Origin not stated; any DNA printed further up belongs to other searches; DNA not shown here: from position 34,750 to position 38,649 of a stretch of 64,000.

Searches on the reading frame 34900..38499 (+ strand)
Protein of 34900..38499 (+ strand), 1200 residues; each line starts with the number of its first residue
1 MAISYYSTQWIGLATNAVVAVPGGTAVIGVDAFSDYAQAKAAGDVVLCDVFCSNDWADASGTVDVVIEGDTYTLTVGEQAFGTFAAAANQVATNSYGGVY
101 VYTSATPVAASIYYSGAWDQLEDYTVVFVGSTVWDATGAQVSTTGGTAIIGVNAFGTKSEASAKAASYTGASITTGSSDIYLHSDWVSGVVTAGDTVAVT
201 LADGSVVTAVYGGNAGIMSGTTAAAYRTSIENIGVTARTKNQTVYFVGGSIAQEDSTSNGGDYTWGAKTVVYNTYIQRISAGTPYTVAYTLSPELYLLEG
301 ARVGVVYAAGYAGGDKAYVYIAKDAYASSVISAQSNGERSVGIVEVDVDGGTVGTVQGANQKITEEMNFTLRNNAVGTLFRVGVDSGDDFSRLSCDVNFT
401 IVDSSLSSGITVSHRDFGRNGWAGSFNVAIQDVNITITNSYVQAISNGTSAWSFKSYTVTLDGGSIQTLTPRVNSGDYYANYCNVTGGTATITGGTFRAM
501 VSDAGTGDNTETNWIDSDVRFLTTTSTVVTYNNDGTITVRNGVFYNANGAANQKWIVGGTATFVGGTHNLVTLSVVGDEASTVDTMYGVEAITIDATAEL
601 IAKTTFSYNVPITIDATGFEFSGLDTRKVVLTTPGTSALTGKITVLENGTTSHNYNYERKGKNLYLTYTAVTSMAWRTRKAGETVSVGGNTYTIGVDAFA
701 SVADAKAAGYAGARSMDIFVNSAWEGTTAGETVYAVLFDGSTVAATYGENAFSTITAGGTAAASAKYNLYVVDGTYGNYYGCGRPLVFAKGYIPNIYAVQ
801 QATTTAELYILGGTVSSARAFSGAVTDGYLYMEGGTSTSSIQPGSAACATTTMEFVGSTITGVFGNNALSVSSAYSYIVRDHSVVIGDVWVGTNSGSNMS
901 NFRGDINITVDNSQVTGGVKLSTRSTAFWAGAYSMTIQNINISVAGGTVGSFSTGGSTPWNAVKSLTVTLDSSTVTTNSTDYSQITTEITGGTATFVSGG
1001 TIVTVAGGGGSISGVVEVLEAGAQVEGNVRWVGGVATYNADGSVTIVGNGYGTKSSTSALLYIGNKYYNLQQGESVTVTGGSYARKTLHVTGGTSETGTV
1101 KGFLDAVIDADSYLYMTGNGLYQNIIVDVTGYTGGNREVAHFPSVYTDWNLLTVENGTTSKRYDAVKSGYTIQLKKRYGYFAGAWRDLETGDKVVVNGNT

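Call 47: search_protein_representatives(protein=window:34900-38499:+)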
Query: 1200 residues. Proteins with E-value up to 0.001 (for the whole library): 8; up to 1e-10: 6; up to 1e-30: 4. The best 8 are listed.
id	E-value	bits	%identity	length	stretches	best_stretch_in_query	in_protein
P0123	0.0e+00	2591.8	58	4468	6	1-1200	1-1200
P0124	5.5e-98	346.0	37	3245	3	179-971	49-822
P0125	6.6e-81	289.5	33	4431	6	179-761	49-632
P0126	1.2e-34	136.3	30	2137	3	193-962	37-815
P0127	7.7e-17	77.3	33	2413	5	4-128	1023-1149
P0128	2.4e-16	75.7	38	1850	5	5-125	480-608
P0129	4.7e-07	44.9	49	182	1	669-736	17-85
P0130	1.0e-03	33.9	41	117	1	712-779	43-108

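Call 79: list_cluster_members(proteins=[P0123, P0121, P0124, P0125, P0126, P0127, P0128])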
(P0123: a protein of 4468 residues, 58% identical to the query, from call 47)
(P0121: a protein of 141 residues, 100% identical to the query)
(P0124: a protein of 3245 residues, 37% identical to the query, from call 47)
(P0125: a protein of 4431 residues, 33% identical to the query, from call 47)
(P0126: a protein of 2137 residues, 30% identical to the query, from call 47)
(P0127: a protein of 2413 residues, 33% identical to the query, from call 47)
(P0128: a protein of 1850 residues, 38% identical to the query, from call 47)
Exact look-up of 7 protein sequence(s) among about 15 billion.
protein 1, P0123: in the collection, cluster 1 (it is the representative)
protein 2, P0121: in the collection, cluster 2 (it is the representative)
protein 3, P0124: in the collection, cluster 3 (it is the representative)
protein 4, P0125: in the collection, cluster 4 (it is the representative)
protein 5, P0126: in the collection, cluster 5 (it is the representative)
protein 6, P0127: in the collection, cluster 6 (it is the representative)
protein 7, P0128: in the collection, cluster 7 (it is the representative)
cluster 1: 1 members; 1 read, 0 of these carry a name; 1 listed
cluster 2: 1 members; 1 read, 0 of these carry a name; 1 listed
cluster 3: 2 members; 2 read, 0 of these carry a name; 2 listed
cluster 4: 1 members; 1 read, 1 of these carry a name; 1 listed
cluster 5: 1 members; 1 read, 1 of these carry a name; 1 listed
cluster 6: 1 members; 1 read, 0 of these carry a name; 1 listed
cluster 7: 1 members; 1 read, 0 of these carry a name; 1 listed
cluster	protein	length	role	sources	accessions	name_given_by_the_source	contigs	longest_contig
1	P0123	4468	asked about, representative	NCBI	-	-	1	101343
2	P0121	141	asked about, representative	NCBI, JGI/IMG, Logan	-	-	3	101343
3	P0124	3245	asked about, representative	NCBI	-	-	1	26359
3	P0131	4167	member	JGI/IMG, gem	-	-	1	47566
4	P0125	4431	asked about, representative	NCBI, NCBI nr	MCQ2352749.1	MAG: hypothetical protein MJ033_04660 [Victivallaceae bacterium] | hypothetical protein [Victivallaceae bacterium]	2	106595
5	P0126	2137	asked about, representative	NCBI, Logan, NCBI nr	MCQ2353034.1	MAG: hypothetical protein MJ033_06110 [Victivallaceae bacterium] | hypothetical protein [Victivallaceae bacterium]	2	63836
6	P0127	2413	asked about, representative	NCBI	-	-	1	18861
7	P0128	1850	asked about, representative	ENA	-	-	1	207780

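Call 80: find_encoding_contigs(protein=P0126, flank=10000, max_places=2)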
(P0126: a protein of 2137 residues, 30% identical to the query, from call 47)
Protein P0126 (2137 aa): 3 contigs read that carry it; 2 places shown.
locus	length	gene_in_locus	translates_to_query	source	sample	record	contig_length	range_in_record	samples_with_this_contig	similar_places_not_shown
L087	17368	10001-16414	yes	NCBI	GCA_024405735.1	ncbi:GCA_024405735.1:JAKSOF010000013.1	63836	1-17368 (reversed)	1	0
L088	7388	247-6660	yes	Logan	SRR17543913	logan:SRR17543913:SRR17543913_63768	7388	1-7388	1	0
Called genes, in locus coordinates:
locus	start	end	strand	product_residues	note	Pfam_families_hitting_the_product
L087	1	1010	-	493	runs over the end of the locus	PF13231:PMT_2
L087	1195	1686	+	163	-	PF04138:GtrA_DPMS_TM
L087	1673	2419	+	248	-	PF00535:Glycos_transf_2 (weak)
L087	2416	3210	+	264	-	PF01522:Polysacc_deac_1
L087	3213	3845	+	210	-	PF01226:Form_Nir_trans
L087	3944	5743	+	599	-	-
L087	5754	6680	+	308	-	-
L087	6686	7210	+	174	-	PF14512:TM1586_NiRdase (faint), PF00881:Nitroreductase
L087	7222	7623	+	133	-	PF02579:Nitro_FeMo-Co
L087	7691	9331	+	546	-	PF00501:AMP-binding, PF13193:AMP-binding_C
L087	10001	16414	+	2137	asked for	-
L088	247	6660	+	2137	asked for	-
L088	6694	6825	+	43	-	-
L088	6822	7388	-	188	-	?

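Call 81: find_encoding_contigs(protein=P0125, flank=10000, max_places=2)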
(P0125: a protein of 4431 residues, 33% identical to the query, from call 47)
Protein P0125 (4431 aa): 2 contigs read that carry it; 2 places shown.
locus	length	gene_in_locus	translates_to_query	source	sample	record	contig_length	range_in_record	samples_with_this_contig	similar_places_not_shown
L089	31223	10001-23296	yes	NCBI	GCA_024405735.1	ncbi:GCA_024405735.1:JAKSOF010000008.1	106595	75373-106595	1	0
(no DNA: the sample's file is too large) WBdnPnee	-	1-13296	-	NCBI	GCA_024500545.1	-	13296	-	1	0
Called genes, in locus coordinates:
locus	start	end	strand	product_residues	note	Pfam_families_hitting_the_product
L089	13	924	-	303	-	-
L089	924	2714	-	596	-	PF01336:tRNA_anti-codon, PF00152:tRNA-synt_2, PF02938:GAD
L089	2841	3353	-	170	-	-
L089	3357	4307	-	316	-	PF01544:CorA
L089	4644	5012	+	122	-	-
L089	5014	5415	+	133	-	PF05258:DciA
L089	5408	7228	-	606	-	PF00654:Voltage_CLC, PF00571:CBS (faint)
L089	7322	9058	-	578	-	PF00575:S1, PF13509:S1_2 (faint), PF21710:Spt6_S1 (faint), PF25522:OB_cyt-4 (faint), PF03074:GCS (faint), PF00575:S1 (weak), PF00575:S1, PF23459:S1_RRP5 (weak), +2 more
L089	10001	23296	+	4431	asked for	PF24893:DUF7743 (faint), PF03174:CHB_HEX_C (faint)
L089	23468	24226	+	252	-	-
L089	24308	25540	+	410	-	PF06245:DUF1015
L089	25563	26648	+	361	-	PF00814:TsaD, PF22521:HypF_C_2 (faint)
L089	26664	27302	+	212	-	PF00702:Hydrolase, PF12710:HAD, PF13419:HAD_2, PF13242:Hydrolase_like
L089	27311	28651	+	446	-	PF01743:PolyA_pol, PF12627:PolyA_pol_RNAbd, PF01966:HD (weak)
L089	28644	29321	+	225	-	PF20582:UPF0758_N, PF12826:HHH_2 (weak), PF04002:RadC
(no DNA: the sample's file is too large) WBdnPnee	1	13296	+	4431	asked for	PF24893:DUF7743 (faint), PF03174:CHB_HEX_C (faint)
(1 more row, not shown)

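Call 87: find_encoding_contigs(protein=P0128, flank=10000, max_places=2)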
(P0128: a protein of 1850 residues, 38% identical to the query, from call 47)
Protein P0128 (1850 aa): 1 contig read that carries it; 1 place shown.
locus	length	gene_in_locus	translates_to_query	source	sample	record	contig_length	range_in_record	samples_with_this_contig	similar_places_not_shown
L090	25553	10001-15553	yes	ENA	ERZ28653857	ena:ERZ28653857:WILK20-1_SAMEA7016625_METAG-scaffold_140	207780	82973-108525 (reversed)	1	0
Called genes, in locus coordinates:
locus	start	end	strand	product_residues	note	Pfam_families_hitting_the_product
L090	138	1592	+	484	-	PF02881:SRP54_N, PF01656:CbiA (faint), PF06414:Zeta_toxin (weak), PF00448:SRP54, PF13401:AAA_22 (weak), PF02978:SRP_SPB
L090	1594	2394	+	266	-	-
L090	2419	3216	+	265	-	PF02405:MlaE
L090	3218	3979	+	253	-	PF00005:ABC_tran, PF13304:AAA_21 (faint)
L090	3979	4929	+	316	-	PF02470:MlaD, PF28544:Helical_needle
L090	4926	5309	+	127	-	-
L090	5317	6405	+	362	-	PF13632:Glyco_trans_2_3 (weak)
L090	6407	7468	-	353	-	PF00149:Metallophos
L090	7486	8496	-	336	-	PF00528:BPD_transp_1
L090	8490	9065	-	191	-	PF02417:Chromate_transp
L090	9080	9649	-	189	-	PF02417:Chromate_transp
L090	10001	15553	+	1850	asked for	-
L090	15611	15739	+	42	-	-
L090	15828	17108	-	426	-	PF00815:Histidinol_dh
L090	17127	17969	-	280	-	PF02569:Pantoate_ligase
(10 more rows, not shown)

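Call 88: find_encoding_contigs(protein=P0127, flank=10000, max_places=2)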
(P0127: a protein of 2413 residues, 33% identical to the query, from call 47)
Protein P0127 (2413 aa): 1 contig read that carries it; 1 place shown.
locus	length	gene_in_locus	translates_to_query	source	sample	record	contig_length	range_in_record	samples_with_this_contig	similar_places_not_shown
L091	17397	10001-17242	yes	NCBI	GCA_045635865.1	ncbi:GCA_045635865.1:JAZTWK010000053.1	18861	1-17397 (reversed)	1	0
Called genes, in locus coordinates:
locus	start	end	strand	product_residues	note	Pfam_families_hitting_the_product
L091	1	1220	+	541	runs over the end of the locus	PF03977:OAD_beta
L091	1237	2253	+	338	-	PF00535:Glycos_transf_2, PF13641:Glyco_tranf_2_3 (weak)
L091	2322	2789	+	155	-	PF04074:DUF386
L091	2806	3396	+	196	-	PF02508:Rnf-Nqr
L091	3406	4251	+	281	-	PF04060:FeS, PF12837:Fer4_6 (faint), PF14697:Fer4_21 (faint), PF13187:Fer4_9 (weak), PF13237:Fer4_10 (weak), PF25160:LdpA_Fe-S-bd (weak), PF00037:Fer4 (weak), PF12838:Fer4_7 (weak)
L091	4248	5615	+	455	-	PF13375:RnfC_N, PF01512:Complex1_51K, PF10531:SLBB, PF13187:Fer4_9 (faint), PF13746:Fer4_18 (faint), PF00037:Fer4 (faint), PF12838:Fer4_7 (weak), PF13237:Fer4_10, +3 more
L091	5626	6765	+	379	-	PF03116:NQR2_RnfD_RnfE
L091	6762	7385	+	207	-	PF04205:FMN_bind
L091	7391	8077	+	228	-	PF02508:Rnf-Nqr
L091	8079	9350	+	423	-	PF13529:Peptidase_C39_2 (faint)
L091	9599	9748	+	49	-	-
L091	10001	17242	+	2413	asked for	-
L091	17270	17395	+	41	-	?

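Call 89: find_encoding_contigs(protein=P0124, flank=10000, max_places=2)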
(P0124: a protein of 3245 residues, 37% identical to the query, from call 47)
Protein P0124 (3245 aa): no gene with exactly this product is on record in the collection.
